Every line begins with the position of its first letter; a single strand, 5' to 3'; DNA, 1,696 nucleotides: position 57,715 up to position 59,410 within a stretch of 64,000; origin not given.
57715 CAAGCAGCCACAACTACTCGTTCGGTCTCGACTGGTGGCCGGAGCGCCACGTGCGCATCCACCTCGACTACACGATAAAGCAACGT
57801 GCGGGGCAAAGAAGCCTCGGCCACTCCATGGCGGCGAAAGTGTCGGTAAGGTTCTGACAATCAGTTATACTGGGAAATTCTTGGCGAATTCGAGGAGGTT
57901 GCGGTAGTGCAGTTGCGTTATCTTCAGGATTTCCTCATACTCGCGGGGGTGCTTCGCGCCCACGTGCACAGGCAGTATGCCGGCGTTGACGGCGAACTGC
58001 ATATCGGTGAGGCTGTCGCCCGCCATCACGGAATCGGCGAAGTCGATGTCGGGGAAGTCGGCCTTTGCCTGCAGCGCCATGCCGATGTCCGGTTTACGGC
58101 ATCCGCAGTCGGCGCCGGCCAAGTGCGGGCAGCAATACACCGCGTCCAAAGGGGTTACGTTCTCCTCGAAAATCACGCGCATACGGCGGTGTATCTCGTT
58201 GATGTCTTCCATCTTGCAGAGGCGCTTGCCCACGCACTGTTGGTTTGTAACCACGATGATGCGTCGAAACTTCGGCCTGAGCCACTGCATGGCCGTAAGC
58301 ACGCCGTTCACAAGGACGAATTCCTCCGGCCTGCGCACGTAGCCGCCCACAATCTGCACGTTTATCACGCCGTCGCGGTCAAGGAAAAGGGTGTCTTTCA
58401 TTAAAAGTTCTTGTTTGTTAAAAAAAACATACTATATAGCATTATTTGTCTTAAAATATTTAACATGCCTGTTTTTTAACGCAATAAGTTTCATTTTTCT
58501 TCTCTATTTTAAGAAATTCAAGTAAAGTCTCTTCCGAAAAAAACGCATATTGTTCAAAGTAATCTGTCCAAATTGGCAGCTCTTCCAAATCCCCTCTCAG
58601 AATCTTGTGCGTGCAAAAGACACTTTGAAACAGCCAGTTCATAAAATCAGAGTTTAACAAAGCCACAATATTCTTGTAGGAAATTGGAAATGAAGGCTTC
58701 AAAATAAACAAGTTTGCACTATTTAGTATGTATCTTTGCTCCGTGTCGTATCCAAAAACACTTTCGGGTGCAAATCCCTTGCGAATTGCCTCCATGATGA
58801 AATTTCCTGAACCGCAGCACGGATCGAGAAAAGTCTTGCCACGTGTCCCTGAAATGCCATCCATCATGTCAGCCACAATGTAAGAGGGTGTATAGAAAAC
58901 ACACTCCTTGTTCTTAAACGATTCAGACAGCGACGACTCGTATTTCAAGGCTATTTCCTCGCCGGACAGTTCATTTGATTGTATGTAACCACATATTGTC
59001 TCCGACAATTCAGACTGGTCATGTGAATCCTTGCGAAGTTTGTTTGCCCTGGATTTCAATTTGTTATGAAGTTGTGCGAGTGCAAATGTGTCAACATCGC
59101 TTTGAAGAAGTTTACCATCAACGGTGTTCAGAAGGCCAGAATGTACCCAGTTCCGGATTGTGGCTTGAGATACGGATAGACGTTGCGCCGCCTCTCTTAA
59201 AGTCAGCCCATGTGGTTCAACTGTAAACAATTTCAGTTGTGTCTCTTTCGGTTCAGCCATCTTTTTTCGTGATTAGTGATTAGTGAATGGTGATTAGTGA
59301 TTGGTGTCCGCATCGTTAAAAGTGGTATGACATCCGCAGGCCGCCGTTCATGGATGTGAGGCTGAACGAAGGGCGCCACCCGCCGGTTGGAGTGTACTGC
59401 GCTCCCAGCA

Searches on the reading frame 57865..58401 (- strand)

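Call 97: search_protein_families(library=pfam, proteins=[window:57865-58401:-])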
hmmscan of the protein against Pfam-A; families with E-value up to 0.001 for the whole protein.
window:57865-58401:- (178 aa): 3 families
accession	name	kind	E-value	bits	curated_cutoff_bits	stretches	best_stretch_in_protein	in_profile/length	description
PF08645.17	PNK3P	-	2.4e-06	27.8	22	1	25-130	24-126/161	Polynucleotide kinase 3 phosphatase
PF13242.12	Hydrolase_like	-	4.4e-06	26.9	22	1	101-147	2-48/75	HAD-hyrolase-like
PF00702.32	Hydrolase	-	0.00097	20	26.4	0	13-141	83-191/191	haloacid dehalogenase-like hydrolase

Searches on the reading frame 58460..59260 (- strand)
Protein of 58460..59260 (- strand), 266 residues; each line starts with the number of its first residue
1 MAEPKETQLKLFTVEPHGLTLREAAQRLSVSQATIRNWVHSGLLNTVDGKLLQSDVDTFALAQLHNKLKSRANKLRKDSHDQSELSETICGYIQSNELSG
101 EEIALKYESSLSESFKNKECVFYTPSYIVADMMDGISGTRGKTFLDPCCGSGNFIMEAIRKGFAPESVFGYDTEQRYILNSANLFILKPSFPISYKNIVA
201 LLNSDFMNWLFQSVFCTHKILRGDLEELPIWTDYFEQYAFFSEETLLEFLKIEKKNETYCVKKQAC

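Call 97: search_protein_families(library=pfam, proteins=[window:58460-59260:-])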
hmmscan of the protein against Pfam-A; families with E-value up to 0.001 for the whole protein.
window:58460-59260:- (266 aa): 3 families
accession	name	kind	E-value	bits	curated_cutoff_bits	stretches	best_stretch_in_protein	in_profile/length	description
PF12950.13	TaqI_C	-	2.9e-12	47.3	26.5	1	166-230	50-118/118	TaqI-like C-terminal specificity domain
PF12728.13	HTH_17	-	5.5e-06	27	27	1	19-45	2-28/51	Helix-turn-helix domain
PF02384.22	N6_Mtase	-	0.00012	22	20.4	1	117-161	23-67/311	N-6 DNA Methylase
